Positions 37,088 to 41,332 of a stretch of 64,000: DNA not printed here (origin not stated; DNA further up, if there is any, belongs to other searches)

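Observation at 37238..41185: Secreted chimera of an S8 protease and a SpoIID-like peptidoglycan-remodelling domain, carrying very young internal duplications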

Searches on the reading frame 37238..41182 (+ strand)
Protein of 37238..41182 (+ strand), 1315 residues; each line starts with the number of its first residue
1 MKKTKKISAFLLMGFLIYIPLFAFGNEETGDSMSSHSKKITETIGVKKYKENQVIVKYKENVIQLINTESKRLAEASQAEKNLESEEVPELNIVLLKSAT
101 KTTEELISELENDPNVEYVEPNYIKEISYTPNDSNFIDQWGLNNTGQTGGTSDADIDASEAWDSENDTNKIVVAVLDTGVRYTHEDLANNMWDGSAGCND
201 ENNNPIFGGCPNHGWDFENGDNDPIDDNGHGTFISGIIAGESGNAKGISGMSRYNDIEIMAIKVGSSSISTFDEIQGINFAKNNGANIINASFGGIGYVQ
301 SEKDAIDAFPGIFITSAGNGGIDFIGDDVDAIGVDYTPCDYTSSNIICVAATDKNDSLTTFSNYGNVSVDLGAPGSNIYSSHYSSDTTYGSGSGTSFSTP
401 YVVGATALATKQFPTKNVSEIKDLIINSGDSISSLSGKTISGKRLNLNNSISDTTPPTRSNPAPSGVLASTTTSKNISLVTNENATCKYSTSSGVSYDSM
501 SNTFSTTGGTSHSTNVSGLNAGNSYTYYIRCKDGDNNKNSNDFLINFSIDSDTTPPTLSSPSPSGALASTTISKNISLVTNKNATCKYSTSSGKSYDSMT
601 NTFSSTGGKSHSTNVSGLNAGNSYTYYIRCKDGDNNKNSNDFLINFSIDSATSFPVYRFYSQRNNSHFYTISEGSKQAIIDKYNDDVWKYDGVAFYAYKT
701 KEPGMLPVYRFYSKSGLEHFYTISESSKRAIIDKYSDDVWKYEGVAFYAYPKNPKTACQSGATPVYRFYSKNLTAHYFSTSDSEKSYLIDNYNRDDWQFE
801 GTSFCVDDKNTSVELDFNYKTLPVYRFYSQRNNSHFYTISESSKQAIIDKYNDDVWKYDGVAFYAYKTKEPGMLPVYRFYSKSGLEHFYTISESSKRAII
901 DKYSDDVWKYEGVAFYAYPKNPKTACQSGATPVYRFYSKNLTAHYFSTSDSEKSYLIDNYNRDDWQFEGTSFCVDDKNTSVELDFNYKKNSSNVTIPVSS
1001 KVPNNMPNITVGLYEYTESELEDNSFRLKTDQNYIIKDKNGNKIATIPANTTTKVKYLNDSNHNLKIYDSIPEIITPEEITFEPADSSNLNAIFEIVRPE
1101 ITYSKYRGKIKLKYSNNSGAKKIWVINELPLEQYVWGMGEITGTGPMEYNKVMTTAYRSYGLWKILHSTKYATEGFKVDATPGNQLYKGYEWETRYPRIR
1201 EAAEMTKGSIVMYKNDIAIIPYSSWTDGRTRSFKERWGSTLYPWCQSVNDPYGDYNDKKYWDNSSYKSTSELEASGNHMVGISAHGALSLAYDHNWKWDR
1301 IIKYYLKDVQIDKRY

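Call 3: search_protein_families(library=pfam, proteins=[window:37238-41182:+], max_evalue=1)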
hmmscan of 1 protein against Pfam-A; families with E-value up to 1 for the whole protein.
window:37238-41182:+ (1315 aa): 12 families
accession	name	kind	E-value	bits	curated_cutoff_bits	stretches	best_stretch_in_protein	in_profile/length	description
PF18885.6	DUF5648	-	1.3e-64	216.9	25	3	764-917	1-133/134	Domain of unknown function (DUF5648)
PF00082.27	Peptidase_S8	-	7.2e-42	144.1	21.8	1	169-429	2-273/288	Subtilase family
PF22148.1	Fervidolysin_NPro-like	-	3.1e-11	43.9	21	1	40-122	6-81/81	Fervidolysin N-terminal prodomain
PF08486.15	SpoIID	-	3.7e-09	37.5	23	1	1121-1213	3-97/97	Stage II sporulation protein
PF16656.11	Pur_ac_phosph_N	-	7.1e-07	30.1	30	2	470-534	10-83/93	Purple acid Phosphatase, N-terminal domain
PF24942.1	Fn3_Dep-1_1st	-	0.014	15.9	26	0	590-636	37-83/96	Dep-1 first Fn3-like domain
PF00041.27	fn3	-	0.033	14.8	25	0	497-535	36-72/84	Fibronectin type III domain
PF09791.14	Oxidored-like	-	0.043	14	24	0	743-775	3-36/46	Oxidoreductase-like protein, N-terminal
PF16011.10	CBM9_2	-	0.14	12.3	25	0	721-753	46-78/199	Carbohydrate-binding family 9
PF07886.16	BA14K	-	0.15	12.5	26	0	594-611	10-27/30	BA14K-like protein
PF07495.19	Y_Y_Y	-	0.22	11.9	26.6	0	510-549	27-64/65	Y_Y_Y domain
PF17425.8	Arylsulfotran_N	-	0.48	11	24.2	0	583-637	25-77/88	Arylsulfotransferase Ig-like domain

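Call 4: search_protein_families(library=ncbifam, proteins=[window:37238-41182:+], max_evalue=1)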
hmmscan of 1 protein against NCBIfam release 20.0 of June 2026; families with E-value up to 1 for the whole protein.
window:37238-41182:+ (1315 aa): 6 families
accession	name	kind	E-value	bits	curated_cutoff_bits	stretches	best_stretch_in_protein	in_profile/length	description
TIGR03921.1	T7SS_mycosin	equivalog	9.7e-25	87.4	278.75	1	158-434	3-268/353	type VII secretion-associated serine protease mycosin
TIGR02669.1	SpoIID_LytB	domain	2.6e-16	60.4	83.3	2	1125-1265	2-137/270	SpoIID/LytB domain-containing protein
NF033595.1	denti_PrtP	equivalog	1e-12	47.5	300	2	346-533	390-586/606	dentilisin complex serine proteinase subunit PrtP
TIGR03895.1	protease_PatA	subfamily_domain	2.1e-07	30.1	421.05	1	230-435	1-206/606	PatA/PatG family cyanobactin maturation protease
TIGR02870.1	spore_II_D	equivalog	6.1e-06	25.6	234.75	2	1126-1264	69-220/338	stage II sporulation protein D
NF045489.1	XrtG_Nterm_ext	equivalog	0.17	11.8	125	1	980-1072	37-131/176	exosortase XrtG N-terminal extension domain-like protein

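Call 15: find_encoding_contigs(protein=window:37238-41182:+, flank=3000, max_places=6)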
Protein window:37238-41182:+ (1315 aa): no gene with exactly this product is on record in the collection.
